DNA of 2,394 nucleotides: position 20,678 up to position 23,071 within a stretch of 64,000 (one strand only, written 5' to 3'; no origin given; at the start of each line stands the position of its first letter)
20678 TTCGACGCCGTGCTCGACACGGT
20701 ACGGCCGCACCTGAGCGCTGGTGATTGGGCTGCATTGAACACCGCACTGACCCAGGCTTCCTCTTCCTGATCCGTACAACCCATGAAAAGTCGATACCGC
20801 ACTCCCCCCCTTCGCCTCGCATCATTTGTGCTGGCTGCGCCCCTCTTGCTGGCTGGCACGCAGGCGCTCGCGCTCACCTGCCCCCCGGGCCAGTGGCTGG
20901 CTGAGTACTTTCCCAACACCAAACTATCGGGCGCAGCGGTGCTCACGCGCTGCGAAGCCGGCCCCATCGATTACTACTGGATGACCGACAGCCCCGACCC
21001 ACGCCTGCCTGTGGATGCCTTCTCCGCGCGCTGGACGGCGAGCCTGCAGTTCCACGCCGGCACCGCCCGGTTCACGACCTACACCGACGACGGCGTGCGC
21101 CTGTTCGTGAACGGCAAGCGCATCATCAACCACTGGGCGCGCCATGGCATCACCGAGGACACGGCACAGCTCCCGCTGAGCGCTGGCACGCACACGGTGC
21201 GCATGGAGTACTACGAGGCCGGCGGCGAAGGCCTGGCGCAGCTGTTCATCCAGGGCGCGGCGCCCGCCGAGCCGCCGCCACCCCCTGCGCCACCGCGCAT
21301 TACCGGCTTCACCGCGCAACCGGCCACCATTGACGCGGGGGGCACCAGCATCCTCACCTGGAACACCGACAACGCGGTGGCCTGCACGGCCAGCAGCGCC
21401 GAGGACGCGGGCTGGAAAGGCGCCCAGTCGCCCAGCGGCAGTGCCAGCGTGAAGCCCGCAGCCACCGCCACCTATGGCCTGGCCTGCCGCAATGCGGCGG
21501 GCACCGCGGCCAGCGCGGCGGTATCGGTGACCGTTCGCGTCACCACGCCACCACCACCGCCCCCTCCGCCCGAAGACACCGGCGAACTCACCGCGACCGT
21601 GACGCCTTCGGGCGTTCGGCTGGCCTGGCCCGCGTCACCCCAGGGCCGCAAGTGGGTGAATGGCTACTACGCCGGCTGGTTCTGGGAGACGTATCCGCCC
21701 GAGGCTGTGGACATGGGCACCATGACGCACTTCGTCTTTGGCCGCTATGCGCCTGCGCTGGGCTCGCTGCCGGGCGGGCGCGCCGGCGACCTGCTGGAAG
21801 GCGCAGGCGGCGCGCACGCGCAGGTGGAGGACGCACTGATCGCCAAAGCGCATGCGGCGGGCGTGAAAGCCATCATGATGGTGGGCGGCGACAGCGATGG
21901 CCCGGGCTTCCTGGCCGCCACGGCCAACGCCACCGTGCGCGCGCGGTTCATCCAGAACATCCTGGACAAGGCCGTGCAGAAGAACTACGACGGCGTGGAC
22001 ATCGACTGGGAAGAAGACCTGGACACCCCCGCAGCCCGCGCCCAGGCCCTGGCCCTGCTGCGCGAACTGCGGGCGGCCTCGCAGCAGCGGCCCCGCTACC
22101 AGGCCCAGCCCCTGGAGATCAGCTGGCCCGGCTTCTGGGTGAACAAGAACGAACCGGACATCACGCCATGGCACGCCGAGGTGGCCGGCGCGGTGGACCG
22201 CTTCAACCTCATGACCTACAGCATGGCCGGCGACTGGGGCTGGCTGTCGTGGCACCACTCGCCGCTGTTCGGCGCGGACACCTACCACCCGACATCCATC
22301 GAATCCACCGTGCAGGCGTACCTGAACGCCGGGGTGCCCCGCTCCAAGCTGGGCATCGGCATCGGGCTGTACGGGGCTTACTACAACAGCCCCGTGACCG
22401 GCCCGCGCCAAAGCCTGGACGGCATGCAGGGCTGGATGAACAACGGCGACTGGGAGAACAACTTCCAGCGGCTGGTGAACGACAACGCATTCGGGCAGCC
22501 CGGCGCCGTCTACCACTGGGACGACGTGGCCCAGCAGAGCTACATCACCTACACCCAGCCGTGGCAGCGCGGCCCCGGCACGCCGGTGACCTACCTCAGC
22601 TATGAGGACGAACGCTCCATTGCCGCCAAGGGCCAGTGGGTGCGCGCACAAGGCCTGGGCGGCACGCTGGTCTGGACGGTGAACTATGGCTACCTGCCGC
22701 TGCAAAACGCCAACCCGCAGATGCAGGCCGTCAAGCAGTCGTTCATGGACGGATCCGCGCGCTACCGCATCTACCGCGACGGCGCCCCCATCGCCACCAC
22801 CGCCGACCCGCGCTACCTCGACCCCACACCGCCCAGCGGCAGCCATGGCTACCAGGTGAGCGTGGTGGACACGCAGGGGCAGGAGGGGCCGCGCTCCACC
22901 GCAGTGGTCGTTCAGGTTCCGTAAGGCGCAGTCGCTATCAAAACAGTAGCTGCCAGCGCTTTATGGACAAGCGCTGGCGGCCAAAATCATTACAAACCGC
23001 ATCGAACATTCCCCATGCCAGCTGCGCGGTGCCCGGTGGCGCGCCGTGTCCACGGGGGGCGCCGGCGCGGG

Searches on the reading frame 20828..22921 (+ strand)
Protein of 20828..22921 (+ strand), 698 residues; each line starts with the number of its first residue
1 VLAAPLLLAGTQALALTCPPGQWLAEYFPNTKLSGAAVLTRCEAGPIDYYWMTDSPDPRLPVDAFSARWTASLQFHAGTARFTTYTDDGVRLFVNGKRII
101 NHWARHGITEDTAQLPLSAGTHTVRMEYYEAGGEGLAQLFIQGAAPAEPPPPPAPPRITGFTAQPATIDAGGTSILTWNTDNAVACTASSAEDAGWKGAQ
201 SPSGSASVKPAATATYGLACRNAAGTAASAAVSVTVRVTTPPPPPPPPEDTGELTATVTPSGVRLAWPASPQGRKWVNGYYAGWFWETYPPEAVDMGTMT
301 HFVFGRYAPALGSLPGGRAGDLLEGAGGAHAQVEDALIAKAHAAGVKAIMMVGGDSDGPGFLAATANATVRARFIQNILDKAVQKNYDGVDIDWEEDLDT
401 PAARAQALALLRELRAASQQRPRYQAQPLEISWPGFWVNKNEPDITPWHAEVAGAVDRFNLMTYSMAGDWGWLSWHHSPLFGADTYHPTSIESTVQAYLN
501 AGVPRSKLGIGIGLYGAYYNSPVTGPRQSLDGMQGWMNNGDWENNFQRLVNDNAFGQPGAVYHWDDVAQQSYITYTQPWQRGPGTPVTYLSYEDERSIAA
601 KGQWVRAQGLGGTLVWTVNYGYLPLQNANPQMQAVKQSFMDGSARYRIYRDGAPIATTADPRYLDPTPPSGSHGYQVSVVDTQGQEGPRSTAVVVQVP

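Call 34: search_protein_families(library=pfam, proteins=[window:20828-22921:+], max_evalue=0.00001)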
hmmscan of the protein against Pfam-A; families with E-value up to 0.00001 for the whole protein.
window:20828-22921:+ (698 aa): 2 families
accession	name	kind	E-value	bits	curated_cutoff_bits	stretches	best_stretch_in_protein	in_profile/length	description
PF00704.34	Glyco_hydro_18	-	6e-41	141.6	29.6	1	280-619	5-315/317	Glycosyl hydrolases family 18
PF07691.17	PA14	-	5.1e-17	62.5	24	1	20-137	3-127/147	PA14 domain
